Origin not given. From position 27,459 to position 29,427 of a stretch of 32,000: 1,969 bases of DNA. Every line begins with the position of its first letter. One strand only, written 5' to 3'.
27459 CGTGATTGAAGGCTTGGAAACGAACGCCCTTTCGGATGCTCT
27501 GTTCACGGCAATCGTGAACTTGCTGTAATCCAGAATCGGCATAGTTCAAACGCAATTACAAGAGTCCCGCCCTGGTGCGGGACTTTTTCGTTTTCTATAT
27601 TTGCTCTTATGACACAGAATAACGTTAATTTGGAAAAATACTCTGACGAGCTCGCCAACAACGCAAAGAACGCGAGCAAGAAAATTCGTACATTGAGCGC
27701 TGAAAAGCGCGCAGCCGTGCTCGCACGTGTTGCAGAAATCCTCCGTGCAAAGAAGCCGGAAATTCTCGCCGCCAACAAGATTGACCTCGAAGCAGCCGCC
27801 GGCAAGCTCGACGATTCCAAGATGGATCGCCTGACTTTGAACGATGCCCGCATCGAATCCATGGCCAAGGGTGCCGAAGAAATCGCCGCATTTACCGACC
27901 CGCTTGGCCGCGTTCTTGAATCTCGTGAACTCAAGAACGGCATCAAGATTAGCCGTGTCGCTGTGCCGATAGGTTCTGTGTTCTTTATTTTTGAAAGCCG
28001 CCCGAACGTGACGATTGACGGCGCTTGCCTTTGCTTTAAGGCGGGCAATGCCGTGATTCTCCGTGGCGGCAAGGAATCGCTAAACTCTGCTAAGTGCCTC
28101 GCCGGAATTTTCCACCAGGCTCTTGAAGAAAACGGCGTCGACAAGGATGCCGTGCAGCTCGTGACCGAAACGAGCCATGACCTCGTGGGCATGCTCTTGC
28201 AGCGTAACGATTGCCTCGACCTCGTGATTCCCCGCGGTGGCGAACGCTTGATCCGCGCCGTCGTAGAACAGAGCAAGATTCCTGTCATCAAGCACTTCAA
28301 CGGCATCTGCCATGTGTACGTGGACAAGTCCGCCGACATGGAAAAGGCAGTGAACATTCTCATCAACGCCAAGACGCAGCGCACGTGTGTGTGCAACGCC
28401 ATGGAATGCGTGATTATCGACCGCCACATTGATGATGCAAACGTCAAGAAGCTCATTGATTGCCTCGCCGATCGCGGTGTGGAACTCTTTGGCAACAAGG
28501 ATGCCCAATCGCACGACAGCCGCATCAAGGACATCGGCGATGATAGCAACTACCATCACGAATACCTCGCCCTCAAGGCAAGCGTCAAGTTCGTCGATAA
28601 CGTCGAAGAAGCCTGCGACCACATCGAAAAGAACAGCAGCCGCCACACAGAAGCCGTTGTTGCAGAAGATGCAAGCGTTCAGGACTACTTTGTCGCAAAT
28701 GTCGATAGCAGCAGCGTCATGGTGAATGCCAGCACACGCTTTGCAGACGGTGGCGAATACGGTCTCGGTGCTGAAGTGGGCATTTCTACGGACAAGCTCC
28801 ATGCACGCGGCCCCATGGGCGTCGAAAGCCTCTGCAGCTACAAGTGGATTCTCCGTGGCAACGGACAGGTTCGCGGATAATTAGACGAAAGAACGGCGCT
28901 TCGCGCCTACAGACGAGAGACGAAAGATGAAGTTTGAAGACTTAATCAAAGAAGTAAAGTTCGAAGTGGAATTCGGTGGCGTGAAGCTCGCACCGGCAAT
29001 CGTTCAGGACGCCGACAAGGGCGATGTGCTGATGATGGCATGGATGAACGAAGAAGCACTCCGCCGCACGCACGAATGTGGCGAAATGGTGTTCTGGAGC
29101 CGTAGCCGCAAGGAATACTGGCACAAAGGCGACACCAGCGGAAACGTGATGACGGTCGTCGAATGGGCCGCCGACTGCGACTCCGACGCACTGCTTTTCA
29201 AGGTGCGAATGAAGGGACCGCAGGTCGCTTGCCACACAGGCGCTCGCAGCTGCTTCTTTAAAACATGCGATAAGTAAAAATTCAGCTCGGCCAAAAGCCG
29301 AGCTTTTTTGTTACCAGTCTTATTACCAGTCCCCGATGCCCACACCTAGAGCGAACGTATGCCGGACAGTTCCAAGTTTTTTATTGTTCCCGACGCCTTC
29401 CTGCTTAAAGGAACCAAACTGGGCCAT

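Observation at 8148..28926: Dispersed family of TTA(GACGARA)3-4 heptamer-tract elements: five copies, four inside heme-pathway reading frames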

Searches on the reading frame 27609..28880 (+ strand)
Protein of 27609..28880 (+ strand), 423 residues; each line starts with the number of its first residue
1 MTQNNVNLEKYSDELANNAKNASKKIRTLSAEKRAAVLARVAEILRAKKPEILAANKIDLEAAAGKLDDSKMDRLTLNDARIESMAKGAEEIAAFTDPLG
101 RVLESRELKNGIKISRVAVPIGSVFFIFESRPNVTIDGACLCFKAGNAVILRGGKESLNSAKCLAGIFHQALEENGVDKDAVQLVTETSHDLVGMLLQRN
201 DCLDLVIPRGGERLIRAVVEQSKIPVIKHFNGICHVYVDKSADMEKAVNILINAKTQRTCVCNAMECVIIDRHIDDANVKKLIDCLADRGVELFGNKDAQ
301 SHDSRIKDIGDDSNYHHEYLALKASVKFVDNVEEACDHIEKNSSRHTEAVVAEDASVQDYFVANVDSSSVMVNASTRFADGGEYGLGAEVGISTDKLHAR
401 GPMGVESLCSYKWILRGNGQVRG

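Call 9: search_protein_families(library=pfam, proteins=[window:27609-28880:+])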
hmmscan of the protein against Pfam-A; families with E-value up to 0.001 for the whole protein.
window:27609-28880:+ (423 aa): 1 family
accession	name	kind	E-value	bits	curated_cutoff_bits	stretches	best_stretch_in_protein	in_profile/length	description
PF00171.27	Aldedh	-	1.1e-20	74.1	23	1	13-285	32-292/461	Aldehyde dehydrogenase family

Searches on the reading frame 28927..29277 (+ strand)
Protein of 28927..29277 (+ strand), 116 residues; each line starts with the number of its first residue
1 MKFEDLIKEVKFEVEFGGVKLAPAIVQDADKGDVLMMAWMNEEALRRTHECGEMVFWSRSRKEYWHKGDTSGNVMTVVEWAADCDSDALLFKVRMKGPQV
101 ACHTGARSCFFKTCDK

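Call 9: search_protein_families(library=pfam, proteins=[window:28927-29277:+])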
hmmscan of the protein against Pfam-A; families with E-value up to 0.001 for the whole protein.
window:28927-29277:+ (116 aa): 1 family
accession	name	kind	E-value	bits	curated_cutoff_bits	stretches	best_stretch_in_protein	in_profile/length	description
PF01502.23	PRA-CH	-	1.1e-32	112.1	27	1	36-111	1-74/74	Phosphoribosyl-AMP cyclohydrolase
